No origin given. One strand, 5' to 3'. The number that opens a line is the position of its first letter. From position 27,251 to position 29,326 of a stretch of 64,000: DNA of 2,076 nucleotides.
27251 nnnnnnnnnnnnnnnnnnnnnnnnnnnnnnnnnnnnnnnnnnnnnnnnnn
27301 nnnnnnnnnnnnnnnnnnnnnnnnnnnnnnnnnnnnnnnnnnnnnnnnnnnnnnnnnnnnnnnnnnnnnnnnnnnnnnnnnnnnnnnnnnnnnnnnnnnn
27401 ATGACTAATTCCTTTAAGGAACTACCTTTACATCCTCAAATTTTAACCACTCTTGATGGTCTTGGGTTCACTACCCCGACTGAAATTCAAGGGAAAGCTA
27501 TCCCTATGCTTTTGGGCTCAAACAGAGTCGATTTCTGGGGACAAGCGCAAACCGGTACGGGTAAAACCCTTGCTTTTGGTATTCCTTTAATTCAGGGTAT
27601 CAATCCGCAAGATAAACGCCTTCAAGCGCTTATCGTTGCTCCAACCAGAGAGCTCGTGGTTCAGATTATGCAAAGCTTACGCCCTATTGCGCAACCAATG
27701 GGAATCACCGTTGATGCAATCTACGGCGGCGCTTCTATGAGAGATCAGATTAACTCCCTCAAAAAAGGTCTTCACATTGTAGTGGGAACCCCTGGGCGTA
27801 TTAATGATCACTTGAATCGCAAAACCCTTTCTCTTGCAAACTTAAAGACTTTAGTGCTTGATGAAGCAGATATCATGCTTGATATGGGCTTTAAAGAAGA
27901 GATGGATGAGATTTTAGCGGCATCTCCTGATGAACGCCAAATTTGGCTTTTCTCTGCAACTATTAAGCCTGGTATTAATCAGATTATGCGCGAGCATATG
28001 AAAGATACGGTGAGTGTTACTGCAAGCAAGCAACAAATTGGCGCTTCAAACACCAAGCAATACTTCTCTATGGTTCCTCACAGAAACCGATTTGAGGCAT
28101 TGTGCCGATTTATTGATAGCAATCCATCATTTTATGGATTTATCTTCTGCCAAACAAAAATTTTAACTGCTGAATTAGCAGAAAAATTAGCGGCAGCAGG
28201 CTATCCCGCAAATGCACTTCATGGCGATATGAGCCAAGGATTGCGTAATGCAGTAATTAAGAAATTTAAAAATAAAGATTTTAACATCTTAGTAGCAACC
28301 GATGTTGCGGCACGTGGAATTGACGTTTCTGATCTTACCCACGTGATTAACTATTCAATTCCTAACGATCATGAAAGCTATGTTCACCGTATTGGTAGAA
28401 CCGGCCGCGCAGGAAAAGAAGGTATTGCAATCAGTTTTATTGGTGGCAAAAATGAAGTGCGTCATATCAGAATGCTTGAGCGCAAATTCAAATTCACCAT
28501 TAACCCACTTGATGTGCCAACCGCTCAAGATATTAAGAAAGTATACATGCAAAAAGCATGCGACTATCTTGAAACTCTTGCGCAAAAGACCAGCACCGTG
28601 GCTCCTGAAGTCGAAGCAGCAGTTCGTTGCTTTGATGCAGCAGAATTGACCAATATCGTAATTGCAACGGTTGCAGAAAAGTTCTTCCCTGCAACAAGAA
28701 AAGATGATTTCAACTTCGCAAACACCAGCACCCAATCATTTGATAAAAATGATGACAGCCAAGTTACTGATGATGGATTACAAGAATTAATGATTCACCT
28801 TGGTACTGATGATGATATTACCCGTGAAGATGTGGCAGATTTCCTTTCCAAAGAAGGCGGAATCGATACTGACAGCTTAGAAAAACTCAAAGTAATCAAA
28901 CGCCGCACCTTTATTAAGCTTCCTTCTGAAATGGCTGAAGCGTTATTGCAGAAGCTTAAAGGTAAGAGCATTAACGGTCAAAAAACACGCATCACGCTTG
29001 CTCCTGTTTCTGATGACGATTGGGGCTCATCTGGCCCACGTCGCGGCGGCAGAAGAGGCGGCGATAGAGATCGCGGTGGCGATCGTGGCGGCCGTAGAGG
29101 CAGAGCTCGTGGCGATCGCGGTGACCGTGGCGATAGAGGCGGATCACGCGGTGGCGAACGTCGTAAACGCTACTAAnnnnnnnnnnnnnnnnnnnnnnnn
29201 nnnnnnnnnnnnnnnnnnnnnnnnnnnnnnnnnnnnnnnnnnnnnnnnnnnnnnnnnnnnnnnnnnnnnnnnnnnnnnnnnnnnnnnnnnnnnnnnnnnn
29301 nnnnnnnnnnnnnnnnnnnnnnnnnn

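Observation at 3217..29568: Modular GC-rich palindromic repeat family colonising both intergenic DNA and essential ORFs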

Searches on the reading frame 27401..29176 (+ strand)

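Call 65: search_protein_families(library=pfam, proteins=[window:27401-29176:+], max_evalue=0.01)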
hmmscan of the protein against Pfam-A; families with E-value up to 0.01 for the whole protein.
window:27401-29176:+ (591 aa): 6 families
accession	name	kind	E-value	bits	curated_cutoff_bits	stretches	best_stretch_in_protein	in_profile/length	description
PF00270.35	DEAD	-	2.7e-48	164.3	26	1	27-192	1-164/167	DEAD/DEAH box helicase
PF00271.37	Helicase_C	-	1.5e-32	112.5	23.5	1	230-338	2-110/110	Helicase conserved C-terminal domain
PF03880.21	DbpA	-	6.6e-13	48.9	25.6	1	463-532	2-71/72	DbpA RNA binding domain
PF04851.21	ResIII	-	7.4e-07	29.7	22.5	1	48-177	29-152/164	Type III restriction enzyme, res subunit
PF14617.12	CMS1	-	8.9e-05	22.4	35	1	113-155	164-207/250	U3-containing 90S pre-ribosomal complex subunit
PF24565.1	Ned1_M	-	0.00057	20.1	27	1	141-213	19-92/100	Nuclear elongation and deformation protein 1-like, middle domain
